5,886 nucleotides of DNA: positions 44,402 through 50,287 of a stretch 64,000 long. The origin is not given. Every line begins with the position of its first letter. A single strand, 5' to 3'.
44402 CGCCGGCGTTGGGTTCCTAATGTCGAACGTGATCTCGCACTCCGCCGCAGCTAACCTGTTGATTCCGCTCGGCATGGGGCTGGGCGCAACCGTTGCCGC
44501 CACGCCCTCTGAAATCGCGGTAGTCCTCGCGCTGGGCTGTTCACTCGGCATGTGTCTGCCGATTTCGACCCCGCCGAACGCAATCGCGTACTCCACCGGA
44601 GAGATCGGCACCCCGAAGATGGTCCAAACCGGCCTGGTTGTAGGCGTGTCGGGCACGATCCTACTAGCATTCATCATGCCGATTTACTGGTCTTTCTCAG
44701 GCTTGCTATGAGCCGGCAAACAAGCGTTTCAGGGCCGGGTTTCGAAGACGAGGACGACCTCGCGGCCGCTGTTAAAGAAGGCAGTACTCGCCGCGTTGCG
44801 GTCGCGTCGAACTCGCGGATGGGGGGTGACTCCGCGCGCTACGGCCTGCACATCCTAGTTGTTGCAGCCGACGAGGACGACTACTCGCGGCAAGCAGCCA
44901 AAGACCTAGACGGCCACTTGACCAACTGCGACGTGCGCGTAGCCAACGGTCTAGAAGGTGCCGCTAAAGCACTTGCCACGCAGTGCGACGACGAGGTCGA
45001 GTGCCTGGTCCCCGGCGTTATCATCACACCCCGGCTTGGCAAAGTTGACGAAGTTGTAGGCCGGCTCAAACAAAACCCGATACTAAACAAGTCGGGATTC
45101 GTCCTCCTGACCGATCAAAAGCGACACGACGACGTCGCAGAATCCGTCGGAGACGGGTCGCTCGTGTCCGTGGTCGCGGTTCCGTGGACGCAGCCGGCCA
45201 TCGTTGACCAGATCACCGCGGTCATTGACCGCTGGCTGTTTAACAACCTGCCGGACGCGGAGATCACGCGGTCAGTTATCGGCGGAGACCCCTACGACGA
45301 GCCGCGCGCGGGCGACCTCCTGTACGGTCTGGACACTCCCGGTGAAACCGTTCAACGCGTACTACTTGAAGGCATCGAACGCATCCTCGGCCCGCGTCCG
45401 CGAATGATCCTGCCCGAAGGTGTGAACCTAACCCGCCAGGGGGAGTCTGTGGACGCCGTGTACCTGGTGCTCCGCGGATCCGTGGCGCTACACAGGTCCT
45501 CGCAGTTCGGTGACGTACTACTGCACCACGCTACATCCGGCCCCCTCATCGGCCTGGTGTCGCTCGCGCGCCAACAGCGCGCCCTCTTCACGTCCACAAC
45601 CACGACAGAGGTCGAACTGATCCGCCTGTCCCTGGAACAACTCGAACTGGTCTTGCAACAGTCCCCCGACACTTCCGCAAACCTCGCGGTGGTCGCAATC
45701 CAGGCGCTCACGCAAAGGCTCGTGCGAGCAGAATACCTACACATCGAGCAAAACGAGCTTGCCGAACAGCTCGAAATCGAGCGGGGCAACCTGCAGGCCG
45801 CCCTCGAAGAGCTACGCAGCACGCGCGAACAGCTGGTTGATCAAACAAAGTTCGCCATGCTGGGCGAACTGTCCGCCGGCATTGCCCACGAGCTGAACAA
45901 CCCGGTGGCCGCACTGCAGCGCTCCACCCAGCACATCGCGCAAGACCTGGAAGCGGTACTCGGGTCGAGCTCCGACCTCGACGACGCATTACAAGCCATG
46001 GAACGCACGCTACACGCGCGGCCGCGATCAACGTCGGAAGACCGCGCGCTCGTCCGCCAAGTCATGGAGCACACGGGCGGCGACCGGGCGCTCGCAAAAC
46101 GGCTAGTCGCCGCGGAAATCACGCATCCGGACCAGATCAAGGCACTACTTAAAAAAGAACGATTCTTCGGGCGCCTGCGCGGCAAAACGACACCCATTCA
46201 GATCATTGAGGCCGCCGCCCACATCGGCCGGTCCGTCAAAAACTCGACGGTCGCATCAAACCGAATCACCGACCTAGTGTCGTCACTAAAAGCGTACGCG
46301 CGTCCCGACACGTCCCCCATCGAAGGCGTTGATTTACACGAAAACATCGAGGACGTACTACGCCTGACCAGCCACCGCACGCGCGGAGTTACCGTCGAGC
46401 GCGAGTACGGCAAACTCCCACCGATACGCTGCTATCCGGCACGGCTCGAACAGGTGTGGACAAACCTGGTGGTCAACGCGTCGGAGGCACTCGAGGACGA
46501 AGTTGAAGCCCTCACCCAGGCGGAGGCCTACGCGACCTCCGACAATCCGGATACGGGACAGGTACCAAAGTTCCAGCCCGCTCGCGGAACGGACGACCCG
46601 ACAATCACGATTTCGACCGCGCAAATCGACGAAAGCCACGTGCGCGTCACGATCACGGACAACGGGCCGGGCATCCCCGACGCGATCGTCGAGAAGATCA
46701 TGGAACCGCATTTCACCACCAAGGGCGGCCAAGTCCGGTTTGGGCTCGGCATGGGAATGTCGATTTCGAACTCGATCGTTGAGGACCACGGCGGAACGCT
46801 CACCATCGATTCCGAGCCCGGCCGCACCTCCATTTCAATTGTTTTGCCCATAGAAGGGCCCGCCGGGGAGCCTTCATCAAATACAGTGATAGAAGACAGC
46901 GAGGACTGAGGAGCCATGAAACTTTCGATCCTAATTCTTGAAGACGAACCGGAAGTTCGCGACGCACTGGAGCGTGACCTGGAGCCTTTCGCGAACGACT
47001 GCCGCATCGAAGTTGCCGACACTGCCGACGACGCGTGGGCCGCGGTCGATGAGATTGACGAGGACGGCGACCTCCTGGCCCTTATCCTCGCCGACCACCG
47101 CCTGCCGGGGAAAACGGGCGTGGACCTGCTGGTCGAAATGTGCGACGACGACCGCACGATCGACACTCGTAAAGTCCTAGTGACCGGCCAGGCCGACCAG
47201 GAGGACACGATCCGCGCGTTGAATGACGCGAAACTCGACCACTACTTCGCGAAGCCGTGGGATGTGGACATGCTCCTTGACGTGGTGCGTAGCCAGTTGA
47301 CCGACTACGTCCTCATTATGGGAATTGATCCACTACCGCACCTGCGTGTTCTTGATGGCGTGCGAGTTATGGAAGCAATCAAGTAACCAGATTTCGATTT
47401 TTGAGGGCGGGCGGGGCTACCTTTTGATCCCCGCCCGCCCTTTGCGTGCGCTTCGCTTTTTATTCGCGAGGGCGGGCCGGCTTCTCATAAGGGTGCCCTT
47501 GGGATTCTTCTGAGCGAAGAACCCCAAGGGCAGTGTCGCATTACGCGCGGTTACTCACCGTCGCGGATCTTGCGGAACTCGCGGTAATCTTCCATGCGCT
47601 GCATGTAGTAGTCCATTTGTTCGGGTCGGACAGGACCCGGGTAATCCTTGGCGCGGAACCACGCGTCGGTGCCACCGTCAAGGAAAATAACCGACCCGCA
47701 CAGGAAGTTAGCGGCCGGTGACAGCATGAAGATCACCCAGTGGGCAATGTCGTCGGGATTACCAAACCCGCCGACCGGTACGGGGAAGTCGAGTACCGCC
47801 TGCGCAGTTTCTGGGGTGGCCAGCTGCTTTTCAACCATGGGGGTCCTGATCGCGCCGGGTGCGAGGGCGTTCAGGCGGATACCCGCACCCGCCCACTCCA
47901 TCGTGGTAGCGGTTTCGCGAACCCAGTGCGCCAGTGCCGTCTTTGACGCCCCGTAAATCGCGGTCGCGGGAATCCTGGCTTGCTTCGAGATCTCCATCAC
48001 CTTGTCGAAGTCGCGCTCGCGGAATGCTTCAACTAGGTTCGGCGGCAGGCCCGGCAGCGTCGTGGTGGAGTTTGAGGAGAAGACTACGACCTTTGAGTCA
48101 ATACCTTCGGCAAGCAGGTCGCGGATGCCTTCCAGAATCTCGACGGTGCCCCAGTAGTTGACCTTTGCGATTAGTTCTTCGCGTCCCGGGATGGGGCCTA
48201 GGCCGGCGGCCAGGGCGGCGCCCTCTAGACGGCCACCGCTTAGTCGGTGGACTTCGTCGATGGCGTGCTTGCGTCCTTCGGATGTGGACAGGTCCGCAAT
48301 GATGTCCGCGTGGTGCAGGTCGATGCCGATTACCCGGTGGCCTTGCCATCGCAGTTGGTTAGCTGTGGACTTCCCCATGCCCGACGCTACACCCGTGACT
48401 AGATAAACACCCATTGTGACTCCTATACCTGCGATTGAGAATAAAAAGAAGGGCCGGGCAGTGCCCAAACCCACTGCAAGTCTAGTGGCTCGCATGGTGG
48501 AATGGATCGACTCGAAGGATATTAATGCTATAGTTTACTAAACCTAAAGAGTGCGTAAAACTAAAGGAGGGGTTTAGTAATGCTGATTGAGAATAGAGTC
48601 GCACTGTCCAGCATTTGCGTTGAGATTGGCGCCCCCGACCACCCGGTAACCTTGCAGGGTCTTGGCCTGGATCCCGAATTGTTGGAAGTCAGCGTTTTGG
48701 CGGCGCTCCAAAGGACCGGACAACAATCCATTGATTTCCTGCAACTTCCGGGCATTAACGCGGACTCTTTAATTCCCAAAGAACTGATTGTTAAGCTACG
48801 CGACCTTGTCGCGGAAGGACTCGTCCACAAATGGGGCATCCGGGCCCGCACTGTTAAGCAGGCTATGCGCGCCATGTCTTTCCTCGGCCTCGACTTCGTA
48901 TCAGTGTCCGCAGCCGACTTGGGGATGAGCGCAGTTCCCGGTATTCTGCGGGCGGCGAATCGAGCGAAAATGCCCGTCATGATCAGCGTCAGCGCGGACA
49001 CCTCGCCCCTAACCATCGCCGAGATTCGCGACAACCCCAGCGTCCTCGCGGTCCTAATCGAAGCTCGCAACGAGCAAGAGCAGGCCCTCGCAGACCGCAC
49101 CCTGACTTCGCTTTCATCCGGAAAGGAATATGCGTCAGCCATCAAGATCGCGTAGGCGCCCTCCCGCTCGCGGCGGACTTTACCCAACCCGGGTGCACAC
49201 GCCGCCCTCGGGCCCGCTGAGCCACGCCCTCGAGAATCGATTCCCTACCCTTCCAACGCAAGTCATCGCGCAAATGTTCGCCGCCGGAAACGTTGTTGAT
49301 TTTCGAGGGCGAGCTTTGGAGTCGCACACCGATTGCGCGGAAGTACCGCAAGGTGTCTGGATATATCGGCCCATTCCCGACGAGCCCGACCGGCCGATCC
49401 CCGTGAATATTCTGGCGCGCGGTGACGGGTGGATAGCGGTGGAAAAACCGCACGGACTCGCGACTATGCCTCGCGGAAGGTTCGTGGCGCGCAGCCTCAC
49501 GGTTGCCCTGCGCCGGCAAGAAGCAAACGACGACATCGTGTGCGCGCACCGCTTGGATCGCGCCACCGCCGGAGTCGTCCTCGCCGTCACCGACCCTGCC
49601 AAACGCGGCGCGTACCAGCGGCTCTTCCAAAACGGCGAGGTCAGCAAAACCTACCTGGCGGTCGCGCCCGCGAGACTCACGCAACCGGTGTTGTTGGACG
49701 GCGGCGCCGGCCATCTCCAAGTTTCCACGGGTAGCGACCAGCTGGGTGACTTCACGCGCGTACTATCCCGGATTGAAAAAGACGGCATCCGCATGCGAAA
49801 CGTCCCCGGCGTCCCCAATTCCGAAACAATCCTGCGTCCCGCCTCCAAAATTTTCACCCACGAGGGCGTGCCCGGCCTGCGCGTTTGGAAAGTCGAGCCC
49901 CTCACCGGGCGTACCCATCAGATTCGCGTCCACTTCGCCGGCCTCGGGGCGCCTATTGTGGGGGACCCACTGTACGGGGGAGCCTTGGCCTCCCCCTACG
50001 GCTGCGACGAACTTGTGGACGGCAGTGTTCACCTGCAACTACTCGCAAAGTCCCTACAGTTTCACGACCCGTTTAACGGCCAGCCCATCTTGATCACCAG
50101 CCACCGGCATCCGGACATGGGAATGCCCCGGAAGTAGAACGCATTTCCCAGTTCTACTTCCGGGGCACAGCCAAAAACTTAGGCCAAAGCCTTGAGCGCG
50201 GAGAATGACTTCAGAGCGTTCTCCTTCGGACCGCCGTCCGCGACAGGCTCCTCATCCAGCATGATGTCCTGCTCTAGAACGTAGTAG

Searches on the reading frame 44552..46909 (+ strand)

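Call 16: search_protein_families(library=pfam, proteins=[window:44552-46909:+], max_evalue=0.00001)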
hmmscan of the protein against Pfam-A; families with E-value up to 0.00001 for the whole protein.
window:44552-46909:+ (785 aa): 2 families
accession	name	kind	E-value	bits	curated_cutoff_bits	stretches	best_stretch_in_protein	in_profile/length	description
PF02518.31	HATPase_c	-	1.4e-19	71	26.4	1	629-767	3-109/111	Histidine kinase-, DNA gyrase B-, and HSP90-like ATPase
PF00027.35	cNMP_binding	-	1.1e-09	38.6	27.5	1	287-370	4-88/89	Cyclic nucleotide-binding domain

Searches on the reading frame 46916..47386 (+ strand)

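Call 17: search_protein_families(library=pfam, proteins=[window:46916-47386:+], max_evalue=0.00001)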
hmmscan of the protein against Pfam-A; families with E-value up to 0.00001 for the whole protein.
window:46916-47386:+ (156 aa): 1 family
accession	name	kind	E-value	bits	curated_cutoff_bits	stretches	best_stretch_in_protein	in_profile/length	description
PF00072.30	Response_reg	-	7.9e-14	52.2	30.2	1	5-124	1-110/111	Response regulator receiver domain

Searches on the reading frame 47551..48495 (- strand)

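Call 16: search_protein_families(library=pfam, proteins=[window:47551-48495:-], max_evalue=0.00001)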
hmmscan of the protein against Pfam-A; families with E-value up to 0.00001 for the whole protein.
window:47551-48495:- (314 aa): 2 families
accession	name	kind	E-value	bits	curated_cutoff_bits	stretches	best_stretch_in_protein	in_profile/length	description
PF13561.12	adh_short_C2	-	9.5e-24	84.7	27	1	170-276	132-235/236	Enoyl-(Acyl carrier protein) reductase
PF00106.31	adh_short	-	1.2e-13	51.5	26.6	1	173-225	141-191/195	short chain dehydrogenase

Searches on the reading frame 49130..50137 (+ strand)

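Call 16: search_protein_families(library=pfam, proteins=[window:49130-50137:+], max_evalue=0.00001)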
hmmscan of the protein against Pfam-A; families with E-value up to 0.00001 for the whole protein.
window:49130-50137:+ (335 aa): 1 family
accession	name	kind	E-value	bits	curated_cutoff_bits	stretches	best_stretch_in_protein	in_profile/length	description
PF00849.27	PseudoU_synth_2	-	3.9e-19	69.8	26.8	1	101-270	2-151/152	RNA pseudouridylate synthase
